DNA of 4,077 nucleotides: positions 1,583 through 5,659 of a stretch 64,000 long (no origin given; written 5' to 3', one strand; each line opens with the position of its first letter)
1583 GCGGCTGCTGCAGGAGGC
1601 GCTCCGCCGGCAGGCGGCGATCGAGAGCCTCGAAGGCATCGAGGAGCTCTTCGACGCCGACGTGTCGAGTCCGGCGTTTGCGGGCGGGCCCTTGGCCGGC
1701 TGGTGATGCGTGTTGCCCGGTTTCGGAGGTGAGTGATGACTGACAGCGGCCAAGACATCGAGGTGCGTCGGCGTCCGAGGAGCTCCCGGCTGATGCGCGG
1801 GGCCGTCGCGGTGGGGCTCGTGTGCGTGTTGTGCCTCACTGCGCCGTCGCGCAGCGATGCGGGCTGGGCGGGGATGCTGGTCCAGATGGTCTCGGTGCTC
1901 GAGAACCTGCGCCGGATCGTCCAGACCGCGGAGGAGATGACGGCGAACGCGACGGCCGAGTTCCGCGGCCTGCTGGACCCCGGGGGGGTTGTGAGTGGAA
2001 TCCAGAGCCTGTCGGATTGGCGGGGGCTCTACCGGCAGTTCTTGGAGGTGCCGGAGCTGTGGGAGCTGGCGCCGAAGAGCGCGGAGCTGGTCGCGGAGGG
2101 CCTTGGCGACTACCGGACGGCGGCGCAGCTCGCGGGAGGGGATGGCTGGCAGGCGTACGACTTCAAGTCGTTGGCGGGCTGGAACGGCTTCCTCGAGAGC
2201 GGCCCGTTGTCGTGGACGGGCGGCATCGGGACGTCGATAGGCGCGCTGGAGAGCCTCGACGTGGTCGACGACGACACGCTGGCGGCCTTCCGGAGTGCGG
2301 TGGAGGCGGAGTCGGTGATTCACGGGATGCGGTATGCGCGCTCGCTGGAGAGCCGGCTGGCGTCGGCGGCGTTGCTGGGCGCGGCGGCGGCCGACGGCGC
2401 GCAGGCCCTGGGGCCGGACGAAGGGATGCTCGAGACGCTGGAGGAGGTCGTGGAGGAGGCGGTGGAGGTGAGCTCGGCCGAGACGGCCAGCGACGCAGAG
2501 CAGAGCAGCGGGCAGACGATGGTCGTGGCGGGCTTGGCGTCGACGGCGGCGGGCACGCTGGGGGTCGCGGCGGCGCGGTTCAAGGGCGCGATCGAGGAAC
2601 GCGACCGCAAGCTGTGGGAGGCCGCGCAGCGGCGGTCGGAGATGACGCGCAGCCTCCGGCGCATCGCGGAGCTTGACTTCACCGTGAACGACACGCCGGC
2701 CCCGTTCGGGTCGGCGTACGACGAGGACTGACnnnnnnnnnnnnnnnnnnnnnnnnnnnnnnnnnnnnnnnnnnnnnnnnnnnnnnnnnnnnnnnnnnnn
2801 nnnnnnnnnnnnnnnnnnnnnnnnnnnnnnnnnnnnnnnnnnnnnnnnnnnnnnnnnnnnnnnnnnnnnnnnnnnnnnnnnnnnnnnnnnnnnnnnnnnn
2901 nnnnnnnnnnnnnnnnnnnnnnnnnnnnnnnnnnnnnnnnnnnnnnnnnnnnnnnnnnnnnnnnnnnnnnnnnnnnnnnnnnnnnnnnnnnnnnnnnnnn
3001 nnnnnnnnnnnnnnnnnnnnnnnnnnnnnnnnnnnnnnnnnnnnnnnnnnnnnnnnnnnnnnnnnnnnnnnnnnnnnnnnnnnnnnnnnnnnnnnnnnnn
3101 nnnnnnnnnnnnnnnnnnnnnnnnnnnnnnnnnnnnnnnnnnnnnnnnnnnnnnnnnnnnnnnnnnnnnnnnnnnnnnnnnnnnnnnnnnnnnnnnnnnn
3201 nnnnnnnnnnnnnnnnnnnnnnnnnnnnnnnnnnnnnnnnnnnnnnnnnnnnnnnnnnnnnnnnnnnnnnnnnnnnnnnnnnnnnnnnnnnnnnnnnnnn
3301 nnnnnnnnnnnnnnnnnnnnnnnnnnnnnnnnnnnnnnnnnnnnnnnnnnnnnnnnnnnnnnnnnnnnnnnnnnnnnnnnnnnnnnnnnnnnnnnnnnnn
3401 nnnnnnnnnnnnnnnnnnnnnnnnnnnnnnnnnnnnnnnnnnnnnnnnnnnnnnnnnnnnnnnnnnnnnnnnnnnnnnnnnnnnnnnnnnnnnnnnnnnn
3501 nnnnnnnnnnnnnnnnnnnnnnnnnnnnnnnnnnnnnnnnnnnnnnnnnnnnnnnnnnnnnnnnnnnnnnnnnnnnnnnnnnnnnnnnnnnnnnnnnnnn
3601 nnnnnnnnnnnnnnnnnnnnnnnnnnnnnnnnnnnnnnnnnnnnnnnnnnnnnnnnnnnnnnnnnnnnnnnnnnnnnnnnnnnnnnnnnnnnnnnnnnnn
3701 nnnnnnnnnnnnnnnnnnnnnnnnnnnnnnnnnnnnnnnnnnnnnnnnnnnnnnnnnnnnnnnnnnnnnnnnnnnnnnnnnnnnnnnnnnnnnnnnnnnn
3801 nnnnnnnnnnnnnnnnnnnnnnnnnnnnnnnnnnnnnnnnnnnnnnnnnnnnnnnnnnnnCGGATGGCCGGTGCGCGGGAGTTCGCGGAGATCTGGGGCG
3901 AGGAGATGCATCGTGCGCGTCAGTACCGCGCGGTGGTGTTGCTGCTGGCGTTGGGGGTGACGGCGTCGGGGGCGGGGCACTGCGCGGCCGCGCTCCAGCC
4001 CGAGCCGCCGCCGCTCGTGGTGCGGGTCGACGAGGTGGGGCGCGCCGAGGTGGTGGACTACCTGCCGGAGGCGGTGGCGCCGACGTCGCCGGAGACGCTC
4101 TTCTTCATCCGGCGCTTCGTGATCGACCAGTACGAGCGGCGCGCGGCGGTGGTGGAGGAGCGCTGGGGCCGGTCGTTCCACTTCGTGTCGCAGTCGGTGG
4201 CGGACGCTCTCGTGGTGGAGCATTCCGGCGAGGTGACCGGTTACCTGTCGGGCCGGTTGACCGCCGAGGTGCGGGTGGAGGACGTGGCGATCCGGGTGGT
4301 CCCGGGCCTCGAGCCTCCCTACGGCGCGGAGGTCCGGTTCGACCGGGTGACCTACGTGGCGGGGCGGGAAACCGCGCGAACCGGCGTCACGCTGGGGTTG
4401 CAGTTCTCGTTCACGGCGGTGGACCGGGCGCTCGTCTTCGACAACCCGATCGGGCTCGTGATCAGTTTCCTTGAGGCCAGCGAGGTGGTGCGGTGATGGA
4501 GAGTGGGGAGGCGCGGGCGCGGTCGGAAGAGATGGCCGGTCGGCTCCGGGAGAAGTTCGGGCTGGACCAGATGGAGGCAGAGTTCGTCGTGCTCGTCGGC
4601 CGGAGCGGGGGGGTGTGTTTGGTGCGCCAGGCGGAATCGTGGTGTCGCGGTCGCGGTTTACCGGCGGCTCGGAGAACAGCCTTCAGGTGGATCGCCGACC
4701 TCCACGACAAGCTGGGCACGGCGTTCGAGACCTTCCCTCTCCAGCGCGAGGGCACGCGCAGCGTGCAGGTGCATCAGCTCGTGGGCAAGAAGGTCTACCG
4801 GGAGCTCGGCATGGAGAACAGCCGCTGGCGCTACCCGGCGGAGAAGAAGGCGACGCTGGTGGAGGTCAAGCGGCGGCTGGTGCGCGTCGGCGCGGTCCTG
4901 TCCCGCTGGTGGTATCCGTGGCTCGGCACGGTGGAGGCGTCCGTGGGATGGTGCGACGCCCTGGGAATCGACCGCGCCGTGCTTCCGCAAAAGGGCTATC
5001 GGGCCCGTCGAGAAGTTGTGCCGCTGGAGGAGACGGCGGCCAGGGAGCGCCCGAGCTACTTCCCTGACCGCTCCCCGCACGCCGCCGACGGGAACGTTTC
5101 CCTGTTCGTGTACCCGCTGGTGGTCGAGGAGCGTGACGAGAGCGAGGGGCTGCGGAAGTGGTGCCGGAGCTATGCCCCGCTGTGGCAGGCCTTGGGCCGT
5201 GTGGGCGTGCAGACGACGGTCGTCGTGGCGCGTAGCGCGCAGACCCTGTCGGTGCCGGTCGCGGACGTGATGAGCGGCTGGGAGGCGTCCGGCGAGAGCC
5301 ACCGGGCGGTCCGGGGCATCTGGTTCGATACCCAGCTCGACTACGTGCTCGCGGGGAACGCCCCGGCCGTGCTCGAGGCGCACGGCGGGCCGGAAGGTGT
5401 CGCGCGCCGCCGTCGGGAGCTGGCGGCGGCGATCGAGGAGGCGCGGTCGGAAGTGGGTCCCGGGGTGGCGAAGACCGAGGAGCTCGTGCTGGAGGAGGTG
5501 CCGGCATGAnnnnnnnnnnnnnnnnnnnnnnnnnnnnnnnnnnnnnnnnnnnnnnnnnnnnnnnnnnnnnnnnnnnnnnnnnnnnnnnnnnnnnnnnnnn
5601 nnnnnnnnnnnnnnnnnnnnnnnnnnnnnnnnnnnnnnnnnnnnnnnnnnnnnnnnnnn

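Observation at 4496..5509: Orphan gene wedged between virB8 and the coupling protein: candidate non-canonical relaxase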

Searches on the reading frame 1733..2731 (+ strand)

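Call 4: search_protein_families(library=pfam, proteins=[window:1733-2731:+], max_evalue=0.01)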
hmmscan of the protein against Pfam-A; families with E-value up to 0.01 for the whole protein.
window:1733-2731:+ (332 aa): 0 families

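Call 5: search_protein_families(library=ncbifam, proteins=[window:1733-2731:+], max_evalue=0.1)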
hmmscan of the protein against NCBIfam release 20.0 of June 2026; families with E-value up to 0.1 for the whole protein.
window:1733-2731:+ (332 aa): 2 families
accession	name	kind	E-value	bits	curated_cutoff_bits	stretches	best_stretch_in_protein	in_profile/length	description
TIGR03044.1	PS_II_psb27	equivalog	0.031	14.4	117.35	1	17-75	4-64/135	photosystem II protein Psb27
NF006681.0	PRK09229.1-2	equivalog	0.034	12.9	362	1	190-306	331-442/451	formimidoylglutamate deiminase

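Call 14: search_protein_families(library=phrogs, proteins=[window:1733-2731:+], max_evalue=0.01)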
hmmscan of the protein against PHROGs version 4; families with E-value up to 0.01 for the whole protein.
window:1733-2731:+ (332 aa): 0 families

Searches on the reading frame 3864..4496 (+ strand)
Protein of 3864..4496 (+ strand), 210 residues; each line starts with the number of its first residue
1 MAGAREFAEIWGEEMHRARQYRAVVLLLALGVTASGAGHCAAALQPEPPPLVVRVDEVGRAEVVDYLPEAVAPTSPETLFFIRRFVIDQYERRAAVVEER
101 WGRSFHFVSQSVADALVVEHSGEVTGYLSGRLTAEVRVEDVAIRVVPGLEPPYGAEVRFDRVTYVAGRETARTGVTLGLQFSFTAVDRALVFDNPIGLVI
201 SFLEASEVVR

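Call 4: search_protein_families(library=pfam, proteins=[window:3864-4496:+], max_evalue=0.01)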
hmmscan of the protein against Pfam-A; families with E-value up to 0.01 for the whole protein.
window:3864-4496:+ (210 aa): 1 family
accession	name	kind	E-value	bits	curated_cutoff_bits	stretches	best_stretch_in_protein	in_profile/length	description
PF04335.19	VirB8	-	7.3e-11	42.7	23.2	1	4-207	3-212/213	VirB8 protein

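Call 5: search_protein_families(library=ncbifam, proteins=[window:3864-4496:+], max_evalue=0.1)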
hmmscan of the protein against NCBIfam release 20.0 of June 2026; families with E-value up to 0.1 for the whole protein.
window:3864-4496:+ (210 aa): 1 family
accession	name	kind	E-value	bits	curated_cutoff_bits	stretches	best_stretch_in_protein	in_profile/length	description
NF010446.0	PRK13872.1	equivalog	2.5e-07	30.5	152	1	12-201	32-218/228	conjugal transfer protein TrbF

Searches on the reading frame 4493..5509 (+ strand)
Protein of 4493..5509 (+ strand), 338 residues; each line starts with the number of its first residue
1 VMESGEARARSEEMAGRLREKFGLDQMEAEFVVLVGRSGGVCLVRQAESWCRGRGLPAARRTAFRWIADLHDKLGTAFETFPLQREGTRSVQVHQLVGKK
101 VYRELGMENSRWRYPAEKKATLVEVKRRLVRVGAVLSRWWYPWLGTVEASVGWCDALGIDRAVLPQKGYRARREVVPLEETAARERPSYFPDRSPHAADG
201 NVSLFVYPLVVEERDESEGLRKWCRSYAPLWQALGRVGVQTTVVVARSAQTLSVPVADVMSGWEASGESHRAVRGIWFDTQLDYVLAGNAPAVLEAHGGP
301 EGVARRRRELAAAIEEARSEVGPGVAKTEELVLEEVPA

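Call 4: search_protein_families(library=pfam, proteins=[window:4493-5509:+], max_evalue=0.01)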
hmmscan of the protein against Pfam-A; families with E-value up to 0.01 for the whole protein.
window:4493-5509:+ (338 aa): 0 families

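Call 5: search_protein_families(library=ncbifam, proteins=[window:4493-5509:+], max_evalue=0.1)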
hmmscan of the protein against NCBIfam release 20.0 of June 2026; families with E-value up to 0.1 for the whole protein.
window:4493-5509:+ (338 aa): 1 family
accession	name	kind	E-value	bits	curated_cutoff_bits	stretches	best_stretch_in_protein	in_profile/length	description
NF009122.0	PRK12474.1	subfamily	0.017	14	835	1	225-296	444-516/518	hypothetical protein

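Call 14: search_protein_families(library=phrogs, proteins=[window:4493-5509:+], max_evalue=0.01)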
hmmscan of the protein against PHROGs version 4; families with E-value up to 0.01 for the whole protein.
window:4493-5509:+ (338 aa): 0 families
